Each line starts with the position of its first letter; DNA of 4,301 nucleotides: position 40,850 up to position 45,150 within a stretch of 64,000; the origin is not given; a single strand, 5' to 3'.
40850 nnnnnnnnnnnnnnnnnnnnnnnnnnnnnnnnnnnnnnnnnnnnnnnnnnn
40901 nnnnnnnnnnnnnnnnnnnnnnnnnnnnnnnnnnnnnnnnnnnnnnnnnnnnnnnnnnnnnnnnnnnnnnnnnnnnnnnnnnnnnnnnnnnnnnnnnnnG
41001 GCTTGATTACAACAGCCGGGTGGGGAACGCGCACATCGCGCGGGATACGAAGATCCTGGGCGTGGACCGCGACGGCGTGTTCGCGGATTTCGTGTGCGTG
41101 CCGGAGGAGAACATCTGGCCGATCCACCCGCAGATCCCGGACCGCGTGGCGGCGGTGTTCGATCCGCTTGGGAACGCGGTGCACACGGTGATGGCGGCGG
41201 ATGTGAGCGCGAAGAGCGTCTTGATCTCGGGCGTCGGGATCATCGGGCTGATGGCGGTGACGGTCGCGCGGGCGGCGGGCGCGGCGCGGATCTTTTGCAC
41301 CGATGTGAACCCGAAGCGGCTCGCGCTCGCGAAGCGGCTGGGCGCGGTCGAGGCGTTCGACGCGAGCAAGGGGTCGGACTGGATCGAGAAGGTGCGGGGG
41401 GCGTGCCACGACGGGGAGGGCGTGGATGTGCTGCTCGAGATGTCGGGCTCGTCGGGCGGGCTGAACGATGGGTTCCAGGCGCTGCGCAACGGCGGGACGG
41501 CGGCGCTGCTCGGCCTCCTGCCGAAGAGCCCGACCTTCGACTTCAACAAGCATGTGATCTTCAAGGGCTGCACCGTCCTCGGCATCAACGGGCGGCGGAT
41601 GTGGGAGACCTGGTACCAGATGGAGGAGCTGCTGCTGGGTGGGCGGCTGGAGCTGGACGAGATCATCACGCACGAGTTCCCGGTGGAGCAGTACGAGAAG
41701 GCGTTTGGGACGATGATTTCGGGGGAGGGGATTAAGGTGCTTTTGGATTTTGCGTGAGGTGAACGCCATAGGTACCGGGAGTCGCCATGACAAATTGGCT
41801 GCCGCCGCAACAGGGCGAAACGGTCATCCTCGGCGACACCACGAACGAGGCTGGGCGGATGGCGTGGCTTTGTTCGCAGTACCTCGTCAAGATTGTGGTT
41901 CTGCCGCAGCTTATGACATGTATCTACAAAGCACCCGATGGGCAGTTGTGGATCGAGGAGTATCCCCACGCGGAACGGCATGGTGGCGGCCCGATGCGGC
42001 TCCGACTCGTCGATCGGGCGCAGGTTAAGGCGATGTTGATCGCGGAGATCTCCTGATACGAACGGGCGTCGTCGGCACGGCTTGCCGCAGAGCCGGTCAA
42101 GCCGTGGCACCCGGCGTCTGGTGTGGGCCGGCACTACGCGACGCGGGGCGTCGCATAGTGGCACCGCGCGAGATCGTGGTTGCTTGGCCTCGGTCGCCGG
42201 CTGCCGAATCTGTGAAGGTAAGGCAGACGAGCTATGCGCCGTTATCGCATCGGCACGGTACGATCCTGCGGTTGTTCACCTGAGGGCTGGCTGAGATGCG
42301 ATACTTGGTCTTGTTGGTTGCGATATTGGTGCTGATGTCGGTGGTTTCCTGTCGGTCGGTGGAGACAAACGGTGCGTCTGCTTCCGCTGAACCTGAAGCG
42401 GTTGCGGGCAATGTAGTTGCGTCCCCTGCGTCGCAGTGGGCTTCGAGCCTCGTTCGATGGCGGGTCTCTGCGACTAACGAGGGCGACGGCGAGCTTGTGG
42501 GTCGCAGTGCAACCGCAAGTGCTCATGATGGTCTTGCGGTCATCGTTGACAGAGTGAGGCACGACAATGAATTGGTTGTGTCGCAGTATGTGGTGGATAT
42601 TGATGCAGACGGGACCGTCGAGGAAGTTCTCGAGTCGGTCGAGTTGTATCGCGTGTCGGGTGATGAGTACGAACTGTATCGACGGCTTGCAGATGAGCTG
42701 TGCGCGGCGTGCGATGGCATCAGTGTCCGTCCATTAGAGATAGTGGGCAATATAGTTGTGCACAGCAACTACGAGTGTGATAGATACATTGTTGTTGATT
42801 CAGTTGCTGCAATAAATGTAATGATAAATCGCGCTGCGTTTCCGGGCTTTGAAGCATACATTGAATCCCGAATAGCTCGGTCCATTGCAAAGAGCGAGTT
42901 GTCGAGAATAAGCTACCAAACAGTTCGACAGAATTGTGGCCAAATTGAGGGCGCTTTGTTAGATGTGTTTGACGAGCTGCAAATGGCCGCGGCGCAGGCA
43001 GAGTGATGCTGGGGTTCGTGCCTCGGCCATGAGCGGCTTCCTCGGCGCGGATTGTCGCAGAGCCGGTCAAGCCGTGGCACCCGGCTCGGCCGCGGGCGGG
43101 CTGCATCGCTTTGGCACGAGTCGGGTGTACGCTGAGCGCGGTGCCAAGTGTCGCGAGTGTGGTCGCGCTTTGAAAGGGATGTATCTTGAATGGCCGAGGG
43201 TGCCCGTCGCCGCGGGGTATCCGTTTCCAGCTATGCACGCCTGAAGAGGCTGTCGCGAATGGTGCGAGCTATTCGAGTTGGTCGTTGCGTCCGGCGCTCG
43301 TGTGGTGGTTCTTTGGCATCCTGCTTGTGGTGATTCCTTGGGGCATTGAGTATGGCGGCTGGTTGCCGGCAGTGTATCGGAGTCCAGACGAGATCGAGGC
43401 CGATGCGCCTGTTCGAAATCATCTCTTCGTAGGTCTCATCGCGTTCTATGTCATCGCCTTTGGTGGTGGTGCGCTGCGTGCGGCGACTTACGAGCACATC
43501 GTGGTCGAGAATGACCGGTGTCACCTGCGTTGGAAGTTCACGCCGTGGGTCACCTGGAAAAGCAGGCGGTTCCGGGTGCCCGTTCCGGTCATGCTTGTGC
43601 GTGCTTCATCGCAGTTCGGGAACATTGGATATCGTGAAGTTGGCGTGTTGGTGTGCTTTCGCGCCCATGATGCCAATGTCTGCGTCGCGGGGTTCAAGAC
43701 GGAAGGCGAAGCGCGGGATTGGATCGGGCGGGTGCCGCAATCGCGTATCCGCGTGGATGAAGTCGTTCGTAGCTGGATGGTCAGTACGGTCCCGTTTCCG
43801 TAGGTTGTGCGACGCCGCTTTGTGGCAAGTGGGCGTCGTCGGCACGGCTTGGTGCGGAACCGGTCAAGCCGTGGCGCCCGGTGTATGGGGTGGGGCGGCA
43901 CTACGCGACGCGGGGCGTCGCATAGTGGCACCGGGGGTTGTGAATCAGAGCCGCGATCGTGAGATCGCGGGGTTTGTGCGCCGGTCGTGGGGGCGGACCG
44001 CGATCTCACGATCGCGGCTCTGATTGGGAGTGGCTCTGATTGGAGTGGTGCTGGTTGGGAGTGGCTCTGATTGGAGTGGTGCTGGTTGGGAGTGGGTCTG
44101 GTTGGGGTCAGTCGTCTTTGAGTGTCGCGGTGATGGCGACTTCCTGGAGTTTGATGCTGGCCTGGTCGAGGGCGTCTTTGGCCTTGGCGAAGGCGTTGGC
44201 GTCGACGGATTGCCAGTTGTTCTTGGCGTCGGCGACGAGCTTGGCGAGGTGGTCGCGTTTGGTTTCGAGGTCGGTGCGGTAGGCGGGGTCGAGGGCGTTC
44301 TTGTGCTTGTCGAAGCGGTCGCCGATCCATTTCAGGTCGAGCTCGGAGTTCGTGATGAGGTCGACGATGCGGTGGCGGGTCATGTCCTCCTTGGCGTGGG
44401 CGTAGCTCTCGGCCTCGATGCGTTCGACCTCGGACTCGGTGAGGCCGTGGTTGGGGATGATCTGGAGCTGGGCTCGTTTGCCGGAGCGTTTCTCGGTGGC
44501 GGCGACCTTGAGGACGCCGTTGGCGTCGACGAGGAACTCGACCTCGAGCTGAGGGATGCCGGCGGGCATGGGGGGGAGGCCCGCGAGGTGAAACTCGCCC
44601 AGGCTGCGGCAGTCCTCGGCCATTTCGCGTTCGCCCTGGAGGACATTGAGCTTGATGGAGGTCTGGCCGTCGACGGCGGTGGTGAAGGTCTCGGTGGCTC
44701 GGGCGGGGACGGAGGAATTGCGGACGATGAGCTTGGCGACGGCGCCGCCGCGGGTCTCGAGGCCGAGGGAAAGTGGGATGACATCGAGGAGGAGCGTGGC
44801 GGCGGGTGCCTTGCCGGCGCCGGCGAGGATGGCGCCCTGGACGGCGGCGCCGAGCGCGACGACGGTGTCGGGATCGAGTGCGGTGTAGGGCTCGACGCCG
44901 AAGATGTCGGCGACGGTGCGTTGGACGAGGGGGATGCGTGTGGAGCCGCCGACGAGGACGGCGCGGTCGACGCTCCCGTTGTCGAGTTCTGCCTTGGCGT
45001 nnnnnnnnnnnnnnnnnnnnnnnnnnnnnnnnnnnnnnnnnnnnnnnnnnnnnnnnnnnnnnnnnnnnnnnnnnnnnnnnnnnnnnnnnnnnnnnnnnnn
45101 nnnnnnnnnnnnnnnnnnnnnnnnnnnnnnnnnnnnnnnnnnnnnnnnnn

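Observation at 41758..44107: Lower-GC islet of three orphan ORFs, each followed by a copy of a ~100-bp hairpin-forming repeat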

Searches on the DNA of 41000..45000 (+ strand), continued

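Call 97: search_with_rna_model(model_id=R1, sources=[L075, L076], filters=off, max_evalue=1, show_alignments=3)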
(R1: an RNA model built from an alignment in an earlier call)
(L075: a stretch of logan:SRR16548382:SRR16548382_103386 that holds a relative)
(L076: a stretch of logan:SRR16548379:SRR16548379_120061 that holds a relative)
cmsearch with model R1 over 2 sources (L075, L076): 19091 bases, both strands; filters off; matches with E-value up to 1: 10.
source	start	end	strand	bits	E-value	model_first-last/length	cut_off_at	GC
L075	10282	10335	-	26.8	0.0002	1-53/53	no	0.72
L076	8549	8602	-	26.8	0.0002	1-53/53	no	0.72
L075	9727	9767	-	16.5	0.039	1-53/53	no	0.68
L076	7994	8034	-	16.5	0.039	1-53/53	no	0.68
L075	2373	2399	+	13.1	0.22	1-53/53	no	0.89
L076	640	666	+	13.1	0.22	1-53/53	no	0.89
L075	6192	6219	-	11.7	0.44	1-53/53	no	0.75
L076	4459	4486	-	11.7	0.44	1-53/53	no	0.75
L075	8969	9007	-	11.1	0.62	1-53/53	no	0.85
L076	7236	7274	-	11.1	0.62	1-53/53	no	0.85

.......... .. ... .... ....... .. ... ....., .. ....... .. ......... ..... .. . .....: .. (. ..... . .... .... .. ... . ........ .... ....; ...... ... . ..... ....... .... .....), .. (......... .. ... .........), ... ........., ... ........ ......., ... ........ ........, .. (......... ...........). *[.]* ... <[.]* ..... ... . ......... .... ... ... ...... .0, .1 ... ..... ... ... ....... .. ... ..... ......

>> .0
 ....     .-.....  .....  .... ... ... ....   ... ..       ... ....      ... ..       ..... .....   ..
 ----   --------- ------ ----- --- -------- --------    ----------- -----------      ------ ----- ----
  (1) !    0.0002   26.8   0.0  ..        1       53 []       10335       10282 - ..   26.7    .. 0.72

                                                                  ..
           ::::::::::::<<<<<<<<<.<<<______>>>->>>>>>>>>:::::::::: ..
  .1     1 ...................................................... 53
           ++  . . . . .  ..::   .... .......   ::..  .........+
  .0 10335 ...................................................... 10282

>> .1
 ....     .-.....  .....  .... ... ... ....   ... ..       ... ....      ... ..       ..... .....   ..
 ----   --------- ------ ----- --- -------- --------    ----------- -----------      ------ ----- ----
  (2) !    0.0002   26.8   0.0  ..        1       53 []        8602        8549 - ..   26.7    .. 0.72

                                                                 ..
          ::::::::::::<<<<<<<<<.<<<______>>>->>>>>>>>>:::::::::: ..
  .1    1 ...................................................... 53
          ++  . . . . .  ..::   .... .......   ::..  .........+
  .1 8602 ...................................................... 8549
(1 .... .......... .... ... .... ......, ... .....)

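Call 103: search_dna_similar(query=window:42060-42170:+, collection=plasmids, mode=distant, max_evalue=0.001, max_rows=10)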
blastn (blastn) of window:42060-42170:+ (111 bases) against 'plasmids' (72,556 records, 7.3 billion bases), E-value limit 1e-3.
No match.

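Call 104: search_with_rna_model(model_id=R1, sources=[L077, L078], filters=off, max_evalue=0.1, show_alignments=3)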
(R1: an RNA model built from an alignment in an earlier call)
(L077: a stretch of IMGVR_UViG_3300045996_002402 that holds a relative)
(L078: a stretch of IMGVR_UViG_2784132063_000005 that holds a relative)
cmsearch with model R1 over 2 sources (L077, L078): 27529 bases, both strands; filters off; matches with E-value up to 0.1: 2.
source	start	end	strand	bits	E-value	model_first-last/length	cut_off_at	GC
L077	4004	4050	+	23.4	0.0017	1-53/53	no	0.81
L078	614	662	+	18.5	0.02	1-53/53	no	0.71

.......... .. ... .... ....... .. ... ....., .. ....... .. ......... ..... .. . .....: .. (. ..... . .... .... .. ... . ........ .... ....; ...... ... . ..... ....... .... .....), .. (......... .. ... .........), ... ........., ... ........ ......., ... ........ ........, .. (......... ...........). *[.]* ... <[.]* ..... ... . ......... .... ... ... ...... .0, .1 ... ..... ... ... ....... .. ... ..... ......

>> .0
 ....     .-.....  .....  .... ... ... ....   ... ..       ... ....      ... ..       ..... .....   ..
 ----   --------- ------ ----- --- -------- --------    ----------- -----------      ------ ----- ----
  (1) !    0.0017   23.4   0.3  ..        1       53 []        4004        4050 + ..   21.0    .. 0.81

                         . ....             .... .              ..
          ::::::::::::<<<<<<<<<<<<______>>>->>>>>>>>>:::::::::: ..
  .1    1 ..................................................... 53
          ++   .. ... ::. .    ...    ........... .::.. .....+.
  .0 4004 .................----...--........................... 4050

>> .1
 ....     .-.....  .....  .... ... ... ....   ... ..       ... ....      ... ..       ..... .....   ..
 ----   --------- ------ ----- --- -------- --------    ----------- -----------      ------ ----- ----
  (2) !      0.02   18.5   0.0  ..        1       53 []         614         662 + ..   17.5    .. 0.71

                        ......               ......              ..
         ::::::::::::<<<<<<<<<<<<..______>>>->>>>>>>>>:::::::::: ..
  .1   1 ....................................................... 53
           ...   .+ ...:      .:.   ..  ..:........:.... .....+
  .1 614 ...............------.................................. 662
